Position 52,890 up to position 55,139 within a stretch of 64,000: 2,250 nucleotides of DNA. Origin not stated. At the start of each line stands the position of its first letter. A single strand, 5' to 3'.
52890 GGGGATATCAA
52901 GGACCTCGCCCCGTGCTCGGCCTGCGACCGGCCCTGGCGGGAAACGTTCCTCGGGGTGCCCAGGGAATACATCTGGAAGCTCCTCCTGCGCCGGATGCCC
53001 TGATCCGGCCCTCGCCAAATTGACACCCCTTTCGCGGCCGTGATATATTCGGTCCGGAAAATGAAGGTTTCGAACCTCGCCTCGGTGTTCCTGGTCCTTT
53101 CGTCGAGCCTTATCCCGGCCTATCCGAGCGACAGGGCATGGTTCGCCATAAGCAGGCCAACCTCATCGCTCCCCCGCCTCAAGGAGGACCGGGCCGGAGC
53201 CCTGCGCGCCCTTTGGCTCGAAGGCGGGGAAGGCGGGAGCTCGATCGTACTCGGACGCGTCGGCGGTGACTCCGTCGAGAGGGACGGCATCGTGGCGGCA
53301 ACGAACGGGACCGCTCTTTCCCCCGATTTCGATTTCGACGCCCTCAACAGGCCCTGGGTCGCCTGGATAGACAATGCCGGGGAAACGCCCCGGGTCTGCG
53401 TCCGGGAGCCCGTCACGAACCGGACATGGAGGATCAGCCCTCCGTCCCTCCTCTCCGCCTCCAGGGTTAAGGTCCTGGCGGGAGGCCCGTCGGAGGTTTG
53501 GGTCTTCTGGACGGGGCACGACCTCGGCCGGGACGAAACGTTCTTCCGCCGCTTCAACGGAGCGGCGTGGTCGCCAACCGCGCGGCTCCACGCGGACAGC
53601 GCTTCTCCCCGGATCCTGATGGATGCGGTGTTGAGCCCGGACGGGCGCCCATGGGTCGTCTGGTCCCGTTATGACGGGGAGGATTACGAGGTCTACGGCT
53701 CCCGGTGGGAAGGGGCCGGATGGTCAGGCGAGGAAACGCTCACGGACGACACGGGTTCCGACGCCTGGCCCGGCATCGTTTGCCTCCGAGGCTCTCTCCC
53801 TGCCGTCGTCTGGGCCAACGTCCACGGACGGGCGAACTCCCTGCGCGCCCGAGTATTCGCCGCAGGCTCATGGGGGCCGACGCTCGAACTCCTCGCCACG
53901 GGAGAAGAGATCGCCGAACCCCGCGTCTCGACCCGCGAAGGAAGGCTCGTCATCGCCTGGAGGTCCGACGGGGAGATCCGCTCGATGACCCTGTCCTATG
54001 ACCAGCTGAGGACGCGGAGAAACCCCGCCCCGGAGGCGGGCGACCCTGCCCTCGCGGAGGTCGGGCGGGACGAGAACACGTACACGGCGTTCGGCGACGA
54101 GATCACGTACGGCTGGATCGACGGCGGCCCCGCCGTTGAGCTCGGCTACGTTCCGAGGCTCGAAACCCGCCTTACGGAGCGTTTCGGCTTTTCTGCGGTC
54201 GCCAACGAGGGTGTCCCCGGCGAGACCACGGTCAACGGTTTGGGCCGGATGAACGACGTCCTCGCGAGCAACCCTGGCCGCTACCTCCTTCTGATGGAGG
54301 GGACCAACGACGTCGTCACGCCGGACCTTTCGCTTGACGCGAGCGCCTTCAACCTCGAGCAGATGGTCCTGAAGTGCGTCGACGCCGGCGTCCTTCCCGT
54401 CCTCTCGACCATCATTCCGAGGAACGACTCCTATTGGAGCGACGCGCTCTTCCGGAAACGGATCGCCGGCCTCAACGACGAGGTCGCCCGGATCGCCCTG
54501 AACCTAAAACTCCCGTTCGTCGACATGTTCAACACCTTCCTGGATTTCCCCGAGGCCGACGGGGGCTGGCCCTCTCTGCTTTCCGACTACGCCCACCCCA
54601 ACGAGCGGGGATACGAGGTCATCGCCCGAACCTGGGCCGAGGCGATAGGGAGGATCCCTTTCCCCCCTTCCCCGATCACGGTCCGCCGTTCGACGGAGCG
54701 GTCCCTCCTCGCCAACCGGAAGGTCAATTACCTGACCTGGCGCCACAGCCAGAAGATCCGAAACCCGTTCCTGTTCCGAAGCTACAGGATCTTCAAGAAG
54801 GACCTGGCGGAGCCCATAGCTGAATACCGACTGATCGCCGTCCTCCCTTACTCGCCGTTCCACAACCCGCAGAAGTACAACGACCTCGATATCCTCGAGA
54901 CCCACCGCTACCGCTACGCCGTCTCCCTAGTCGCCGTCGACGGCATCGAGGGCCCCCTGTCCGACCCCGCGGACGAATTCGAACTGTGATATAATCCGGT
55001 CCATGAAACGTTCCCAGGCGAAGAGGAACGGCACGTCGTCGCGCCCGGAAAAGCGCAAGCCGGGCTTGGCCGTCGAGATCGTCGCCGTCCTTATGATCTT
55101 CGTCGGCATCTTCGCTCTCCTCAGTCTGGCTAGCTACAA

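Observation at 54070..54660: SGNH/GDSL-fold domain with GDE instead of the nucleophile-bearing GDS block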

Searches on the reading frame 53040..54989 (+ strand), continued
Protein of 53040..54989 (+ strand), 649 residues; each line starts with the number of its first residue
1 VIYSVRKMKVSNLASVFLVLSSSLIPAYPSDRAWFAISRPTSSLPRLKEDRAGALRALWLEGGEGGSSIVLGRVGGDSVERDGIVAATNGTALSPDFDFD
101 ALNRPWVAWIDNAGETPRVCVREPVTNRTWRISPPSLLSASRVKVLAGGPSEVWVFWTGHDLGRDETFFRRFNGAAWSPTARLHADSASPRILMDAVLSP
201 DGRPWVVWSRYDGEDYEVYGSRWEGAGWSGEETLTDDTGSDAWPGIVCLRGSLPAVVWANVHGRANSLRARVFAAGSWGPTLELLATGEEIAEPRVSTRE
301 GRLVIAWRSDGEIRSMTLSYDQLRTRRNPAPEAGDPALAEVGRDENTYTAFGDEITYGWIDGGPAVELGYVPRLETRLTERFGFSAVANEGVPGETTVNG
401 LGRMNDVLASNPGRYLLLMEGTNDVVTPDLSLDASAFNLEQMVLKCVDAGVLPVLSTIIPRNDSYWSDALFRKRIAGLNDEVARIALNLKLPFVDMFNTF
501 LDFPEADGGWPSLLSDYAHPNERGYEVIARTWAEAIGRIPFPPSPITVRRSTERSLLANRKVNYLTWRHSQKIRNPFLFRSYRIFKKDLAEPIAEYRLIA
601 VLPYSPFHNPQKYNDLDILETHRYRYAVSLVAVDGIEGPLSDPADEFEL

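Call 47: find_encoding_contigs(protein=P0023, flank=6000, max_places=1)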
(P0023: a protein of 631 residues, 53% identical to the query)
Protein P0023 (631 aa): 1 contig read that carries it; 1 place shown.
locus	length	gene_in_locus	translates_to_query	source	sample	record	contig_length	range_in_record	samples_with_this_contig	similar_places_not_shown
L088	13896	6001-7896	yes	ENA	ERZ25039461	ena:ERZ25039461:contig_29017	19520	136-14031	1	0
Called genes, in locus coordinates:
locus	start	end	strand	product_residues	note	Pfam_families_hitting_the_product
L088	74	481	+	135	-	PF01073:3Beta_HSD, PF01370:Epimerase, PF02719:Polysacc_synt_2 (faint), PF05368:NmrA, PF07993:NAD_binding_4 (faint), PF16363:GDP_Man_Dehyd, PF13460:NAD_binding_10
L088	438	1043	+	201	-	PF01370:Epimerase, PF04321:RmlD_sub_bind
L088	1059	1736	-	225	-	-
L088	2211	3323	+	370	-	PF01075:Glyco_transf_9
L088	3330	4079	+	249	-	PF13641:Glyco_tranf_2_3, PF00535:Glycos_transf_2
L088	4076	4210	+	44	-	PF00398:RrnaAD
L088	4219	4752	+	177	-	PF00398:RrnaAD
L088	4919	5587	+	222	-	PF04055:Radical_SAM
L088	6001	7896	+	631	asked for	PF00657:Lipase_GDSL, PF13472:Lipase_GDSL_2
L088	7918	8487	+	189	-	PF13491:FtsK_4TM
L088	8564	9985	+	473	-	PF17854:FtsK_alpha, PF01580:FtsK_SpoIIIE, PF12846:AAA_10 (faint)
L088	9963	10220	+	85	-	PF09397:FtsK_gamma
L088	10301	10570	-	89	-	PF28472:PSP1_3rd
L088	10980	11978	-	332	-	PF13177:DNA_pol3_delta2, PF00004:AAA, PF07728:AAA_5 (faint)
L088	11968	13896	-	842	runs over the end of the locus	PF00005:ABC_tran (faint), PF02463:SMC_N (faint), PF03193:RsgA_GTPase (faint), PF13191:AAA_16 (faint), PF13304:AAA_21 (faint), PF13481:AAA_25 (faint), PF13555:AAA_29 (faint), PF17760:UvrA_inter, +2 more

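Call 48: find_encoding_contigs(protein=P0033, flank=3000, max_places=1)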
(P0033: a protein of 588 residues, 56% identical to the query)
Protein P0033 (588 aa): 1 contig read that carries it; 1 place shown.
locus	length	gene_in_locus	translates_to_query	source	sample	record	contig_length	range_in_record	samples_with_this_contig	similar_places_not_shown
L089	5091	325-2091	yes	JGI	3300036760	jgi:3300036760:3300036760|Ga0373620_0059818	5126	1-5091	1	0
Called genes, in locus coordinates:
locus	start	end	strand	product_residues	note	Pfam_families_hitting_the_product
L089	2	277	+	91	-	?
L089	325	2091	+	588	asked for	PF00657:Lipase_GDSL, PF13472:Lipase_GDSL_2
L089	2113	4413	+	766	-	PF13491:FtsK_4TM, PF17854:FtsK_alpha, PF01580:FtsK_SpoIIIE, PF09397:FtsK_gamma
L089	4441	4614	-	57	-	-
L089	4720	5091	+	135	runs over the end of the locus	?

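Call 59: search_solved_structures(query=A1, max_evalue=1)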
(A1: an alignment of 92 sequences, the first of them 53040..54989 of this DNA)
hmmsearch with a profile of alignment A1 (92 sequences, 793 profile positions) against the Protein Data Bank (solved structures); distinct sequences matched with E-value up to 1: 62 (the best 60 are shown).
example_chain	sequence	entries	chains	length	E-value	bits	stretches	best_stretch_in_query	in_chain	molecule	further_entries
9hi6_A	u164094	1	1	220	1.2e-24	89.9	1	366-567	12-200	FI6-focused design_04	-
9hi5_A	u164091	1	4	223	3.2e-18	68.6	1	380-567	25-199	GDSL-like protein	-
4iyj_A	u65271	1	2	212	8.7e-18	67.1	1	380-567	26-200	GDSL-like protein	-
9hi4_C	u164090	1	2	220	4.2e-17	64.9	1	380-567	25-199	FI6-focused design_03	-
4hf7_A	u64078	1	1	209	8.7e-16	60.5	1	377-567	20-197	Putative acylhydrolase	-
1yzf_A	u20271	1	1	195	9.3e-16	60.4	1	388-568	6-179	lipase/acylhydrolase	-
4ppy_A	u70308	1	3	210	1e-15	60.3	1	370-567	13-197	Putative acylhydrolase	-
7c23_A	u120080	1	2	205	4.8e-13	51.5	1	387-484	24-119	Carboxylesterase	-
3p94_A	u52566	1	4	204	1.1e-12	50.3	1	422-569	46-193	GDSL-like Lipase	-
7c29_A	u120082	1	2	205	1.4e-11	46.6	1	387-484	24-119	Carboxylesterase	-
9kr0_A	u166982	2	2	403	1.9e-10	42.8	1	376-569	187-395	SGNH/GDSL hydrolase family protein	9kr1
7c2a_A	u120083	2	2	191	9.3e-10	40.6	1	387-452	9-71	SGNH-hydrolase family esterase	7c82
9kqz_A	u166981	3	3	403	2.4e-09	39.3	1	376-569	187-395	SGNH/GDSL hydrolase family protein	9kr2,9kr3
4rw0_A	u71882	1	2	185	7.1e-09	37.7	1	387-569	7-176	Lipolytic protein G-D-S-L family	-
7c2d_A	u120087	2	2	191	9.4e-09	37.3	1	388-452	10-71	SGNH-hydrolase family esterase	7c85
3mpc_A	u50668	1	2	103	0.0065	18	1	598-672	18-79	Fn3-like protein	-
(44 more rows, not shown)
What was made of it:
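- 54660..54986 (+): C-terminal beta-sandwich, Fn3-like, residues 541-649. Call 59: 3mpc 'Fn3-like protein', E=0.0065.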

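Call 60: find_encoding_contigs(protein=P0022, flank=4000, max_places=1)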
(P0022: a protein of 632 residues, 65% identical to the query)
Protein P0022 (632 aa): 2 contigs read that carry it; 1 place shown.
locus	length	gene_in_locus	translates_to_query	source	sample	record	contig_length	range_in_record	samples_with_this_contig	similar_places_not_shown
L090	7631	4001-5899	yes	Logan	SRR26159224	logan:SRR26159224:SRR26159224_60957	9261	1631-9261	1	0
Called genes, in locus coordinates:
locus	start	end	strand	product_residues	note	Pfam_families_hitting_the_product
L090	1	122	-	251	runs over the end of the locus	PF00132:Hexapep, PF14602:Hexapep_2 (weak)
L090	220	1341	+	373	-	PF01075:Glyco_transf_9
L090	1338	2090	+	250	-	PF13641:Glyco_tranf_2_3, PF00535:Glycos_transf_2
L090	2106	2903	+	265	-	PF00398:RrnaAD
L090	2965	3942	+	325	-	PF04055:Radical_SAM, PF13186:SPASM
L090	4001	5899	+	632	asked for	PF00657:Lipase_GDSL, PF13472:Lipase_GDSL_2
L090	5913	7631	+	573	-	?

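Call 61: find_encoding_contigs(protein=P0015, flank=1000, max_places=1)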
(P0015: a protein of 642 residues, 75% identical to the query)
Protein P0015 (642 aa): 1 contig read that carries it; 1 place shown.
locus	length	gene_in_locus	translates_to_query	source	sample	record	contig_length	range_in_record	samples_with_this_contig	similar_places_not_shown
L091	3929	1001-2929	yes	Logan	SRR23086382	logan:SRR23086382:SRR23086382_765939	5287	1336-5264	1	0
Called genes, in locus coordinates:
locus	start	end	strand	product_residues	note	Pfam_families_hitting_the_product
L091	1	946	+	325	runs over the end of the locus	PF04055:Radical_SAM, PF13186:SPASM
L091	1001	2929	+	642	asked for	PF00657:Lipase_GDSL, PF13472:Lipase_GDSL_2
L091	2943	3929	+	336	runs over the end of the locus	?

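Call 62: find_encoding_contigs(protein=P0018, flank=1000, max_places=1)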
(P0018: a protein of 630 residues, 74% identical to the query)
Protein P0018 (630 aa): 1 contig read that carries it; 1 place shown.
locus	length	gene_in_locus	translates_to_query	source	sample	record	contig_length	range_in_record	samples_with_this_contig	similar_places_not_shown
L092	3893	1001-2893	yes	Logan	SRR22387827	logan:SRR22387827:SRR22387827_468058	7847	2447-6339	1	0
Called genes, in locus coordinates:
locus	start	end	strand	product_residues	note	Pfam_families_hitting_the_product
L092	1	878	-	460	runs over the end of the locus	PF00144:Beta-lactamase, PF13354:Beta-lactamase2 (faint), PF11954:DUF3471 (weak)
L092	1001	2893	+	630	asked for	PF00657:Lipase_GDSL (weak), PF13472:Lipase_GDSL_2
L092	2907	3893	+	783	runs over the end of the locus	PF13491:FtsK_4TM, PF01935:DUF87 (faint), PF17854:FtsK_alpha, PF01580:FtsK_SpoIIIE, PF12846:AAA_10 (faint), PF09397:FtsK_gamma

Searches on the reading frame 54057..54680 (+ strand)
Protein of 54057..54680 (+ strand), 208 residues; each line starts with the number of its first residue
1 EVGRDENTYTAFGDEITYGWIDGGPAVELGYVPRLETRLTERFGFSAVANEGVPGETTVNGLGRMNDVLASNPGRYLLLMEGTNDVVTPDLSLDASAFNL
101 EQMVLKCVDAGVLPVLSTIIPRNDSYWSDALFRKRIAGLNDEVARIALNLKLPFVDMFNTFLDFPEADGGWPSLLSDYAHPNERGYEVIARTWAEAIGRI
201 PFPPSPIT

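Call 44: search_protein_representatives(protein=window:54057-54680:+)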
Query: 208 residues. Proteins with E-value up to 0.001 (for the whole library): 3251; up to 1e-10: 621; up to 1e-30: 91. The best 150 are listed.
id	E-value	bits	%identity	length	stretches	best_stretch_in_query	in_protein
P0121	7.4e-65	234.9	74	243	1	68-208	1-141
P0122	7.5e-65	234.9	52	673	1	4-207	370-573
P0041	2.8e-63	229.8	55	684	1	5-205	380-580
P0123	7.1e-62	225.2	50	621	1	3-207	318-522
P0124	4.5e-61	222.6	51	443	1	5-205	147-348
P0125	5.6e-61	222.3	54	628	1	5-204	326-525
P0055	9.4e-61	221.5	52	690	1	3-206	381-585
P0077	2.1e-60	220.4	52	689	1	4-208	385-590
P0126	5.9e-60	218.9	54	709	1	5-204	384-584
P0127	1.3e-59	217.8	51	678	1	5-205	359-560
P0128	5.8e-59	215.7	49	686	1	6-204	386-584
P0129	6.9e-59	215.4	49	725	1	6-207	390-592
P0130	9.3e-59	215.0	49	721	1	5-207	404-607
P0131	1.4e-58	214.4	51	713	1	4-205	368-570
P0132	4.2e-58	212.9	49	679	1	6-206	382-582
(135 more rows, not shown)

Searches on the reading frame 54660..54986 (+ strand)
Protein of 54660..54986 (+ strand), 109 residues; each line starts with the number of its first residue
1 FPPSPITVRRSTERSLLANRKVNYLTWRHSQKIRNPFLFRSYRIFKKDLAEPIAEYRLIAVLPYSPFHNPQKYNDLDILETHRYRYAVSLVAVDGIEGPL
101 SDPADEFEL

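Call 52: search_solved_structures(query=A2, max_evalue=10)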
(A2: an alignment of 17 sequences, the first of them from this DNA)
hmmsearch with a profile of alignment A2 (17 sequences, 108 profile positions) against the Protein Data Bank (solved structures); distinct sequences matched with E-value up to 10: 4.
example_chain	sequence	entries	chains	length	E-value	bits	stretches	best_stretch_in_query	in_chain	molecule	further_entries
5wlc_LZ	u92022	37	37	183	0.022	18.1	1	9-52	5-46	Imp3 | U3 small nucleolar ribonucleoprotein protein IMP3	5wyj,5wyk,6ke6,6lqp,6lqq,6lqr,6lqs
7suk_LZ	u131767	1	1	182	0.027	17.9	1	10-52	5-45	U3 small nucleolar ribonucleoprotein protein IMP3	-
1va9_A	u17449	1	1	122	0.043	17.2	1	24-104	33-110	Down syndrome cell adhesion molecule like-protein 1b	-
3mpc_A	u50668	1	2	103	0.066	16.6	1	25-96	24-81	Fn3-like protein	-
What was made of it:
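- Checked: The model shows a beta-sandwich, and the family profile hits the Fn3-like protein 3mpc at E=0.0065 (calls 52, 59).
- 54660..54986 (+): Call 52: DSCAML1 Fn3, E=0.043.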

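Call 53: search_protein_families(library=pfam, alignment_id=A2, max_evalue=1)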
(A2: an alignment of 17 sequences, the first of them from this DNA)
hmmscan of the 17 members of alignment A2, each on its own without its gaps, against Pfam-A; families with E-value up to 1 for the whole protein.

A. member 1, seq(109 aa): 0 families

B. families by the number of members that match (of 17 scanned): 6 families
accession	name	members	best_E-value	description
PF25523.1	Ig_RIMBP2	1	0.011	RIMBP2-like, immunoglobulin-like domain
PF00041.27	fn3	1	0.018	Fibronectin type III domain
PF23801.1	DUF7177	1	0.027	Family of unknown function (DUF7177)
PF10014.15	2OG-Fe_Oxy_2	1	0.037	2OG-Fe dioxygenase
PF15636.11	Tox-GHH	1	0.042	GHH signature containing HNH/Endo VII superfamily nuclease toxin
PF22352.2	K319L-like_PKD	1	0.15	K319L-like, PKD domain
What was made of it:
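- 54660..54986 (+): Call 53: PF00041, E=0.018, in one member.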
